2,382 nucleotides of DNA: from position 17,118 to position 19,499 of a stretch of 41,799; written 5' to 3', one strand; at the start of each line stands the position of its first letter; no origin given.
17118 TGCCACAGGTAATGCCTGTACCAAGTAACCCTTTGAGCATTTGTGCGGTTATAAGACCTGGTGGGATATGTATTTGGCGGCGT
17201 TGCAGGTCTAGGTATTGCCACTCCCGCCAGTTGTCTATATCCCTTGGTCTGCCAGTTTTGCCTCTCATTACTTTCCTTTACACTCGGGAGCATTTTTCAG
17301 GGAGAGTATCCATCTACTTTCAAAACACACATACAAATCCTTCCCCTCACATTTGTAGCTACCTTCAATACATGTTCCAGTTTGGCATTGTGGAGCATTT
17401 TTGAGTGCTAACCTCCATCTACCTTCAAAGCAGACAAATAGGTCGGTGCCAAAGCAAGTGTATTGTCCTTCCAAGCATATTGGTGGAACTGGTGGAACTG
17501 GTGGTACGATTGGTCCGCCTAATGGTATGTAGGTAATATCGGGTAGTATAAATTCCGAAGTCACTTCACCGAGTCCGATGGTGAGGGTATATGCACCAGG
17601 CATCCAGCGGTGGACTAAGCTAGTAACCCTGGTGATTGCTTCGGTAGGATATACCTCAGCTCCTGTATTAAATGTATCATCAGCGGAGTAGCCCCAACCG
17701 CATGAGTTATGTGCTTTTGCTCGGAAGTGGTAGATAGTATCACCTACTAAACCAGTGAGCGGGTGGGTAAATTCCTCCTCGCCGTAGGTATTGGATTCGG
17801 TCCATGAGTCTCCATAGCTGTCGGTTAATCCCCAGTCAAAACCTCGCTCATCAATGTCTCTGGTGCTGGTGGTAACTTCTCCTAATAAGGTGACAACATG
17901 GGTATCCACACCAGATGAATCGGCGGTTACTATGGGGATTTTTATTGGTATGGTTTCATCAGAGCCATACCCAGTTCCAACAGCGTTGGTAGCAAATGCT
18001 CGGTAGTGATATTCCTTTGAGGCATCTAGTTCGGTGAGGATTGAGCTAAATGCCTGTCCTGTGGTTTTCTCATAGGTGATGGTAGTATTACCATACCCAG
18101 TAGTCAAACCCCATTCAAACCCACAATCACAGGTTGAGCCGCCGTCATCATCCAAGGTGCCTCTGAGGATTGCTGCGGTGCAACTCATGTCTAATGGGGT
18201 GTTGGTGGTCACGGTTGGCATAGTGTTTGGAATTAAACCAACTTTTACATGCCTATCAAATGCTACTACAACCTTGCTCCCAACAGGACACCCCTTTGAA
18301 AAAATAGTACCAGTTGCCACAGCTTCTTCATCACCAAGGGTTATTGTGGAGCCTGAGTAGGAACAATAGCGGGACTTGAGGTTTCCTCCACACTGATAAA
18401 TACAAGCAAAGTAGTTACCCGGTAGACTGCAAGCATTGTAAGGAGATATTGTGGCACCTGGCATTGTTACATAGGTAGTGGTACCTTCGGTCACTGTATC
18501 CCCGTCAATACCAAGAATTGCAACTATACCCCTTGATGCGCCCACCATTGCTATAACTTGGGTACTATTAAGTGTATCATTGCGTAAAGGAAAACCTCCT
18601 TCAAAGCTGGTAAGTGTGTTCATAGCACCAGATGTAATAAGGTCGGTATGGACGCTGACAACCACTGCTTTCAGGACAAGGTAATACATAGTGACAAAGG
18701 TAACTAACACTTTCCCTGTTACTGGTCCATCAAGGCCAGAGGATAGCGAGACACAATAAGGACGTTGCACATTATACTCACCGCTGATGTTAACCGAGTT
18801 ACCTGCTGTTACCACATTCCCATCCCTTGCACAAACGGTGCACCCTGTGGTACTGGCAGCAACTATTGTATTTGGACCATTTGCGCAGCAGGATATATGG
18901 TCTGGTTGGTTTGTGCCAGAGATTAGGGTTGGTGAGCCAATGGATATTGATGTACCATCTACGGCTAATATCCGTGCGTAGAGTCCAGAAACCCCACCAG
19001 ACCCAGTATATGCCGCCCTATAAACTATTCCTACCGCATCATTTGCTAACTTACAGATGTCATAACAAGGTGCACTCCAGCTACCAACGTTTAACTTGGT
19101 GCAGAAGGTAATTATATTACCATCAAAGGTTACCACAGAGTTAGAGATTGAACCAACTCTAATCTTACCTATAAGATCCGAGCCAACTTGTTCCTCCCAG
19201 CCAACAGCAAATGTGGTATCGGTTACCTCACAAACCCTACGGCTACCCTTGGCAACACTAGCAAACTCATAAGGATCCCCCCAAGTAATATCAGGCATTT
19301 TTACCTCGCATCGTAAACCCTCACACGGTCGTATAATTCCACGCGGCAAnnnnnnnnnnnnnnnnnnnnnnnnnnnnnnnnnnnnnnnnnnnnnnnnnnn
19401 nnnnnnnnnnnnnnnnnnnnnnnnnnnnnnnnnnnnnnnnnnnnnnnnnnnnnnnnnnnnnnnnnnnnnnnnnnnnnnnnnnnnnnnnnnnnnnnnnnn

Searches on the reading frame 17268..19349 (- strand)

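Call 11: search_protein_families(library=phrogs, proteins=[window:17268-19349:-], max_evalue=0.001)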
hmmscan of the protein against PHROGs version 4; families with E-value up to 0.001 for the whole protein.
window:17268-19349:- (693 aa): 1 family
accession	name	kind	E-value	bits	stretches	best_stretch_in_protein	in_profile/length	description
phrog_6977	-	tail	2.4e-06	28.2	1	521-567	200-247/284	minor tail protein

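Call 12: search_protein_families(library=pfam, proteins=[window:17268-19349:-], max_evalue=0.001)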
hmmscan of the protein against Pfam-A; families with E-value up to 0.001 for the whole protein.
window:17268-19349:- (693 aa): 1 family
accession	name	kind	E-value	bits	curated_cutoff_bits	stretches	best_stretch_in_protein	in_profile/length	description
PF00041.27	fn3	-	7.8e-05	23.2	25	0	526-554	48-76/84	Fibronectin type III domain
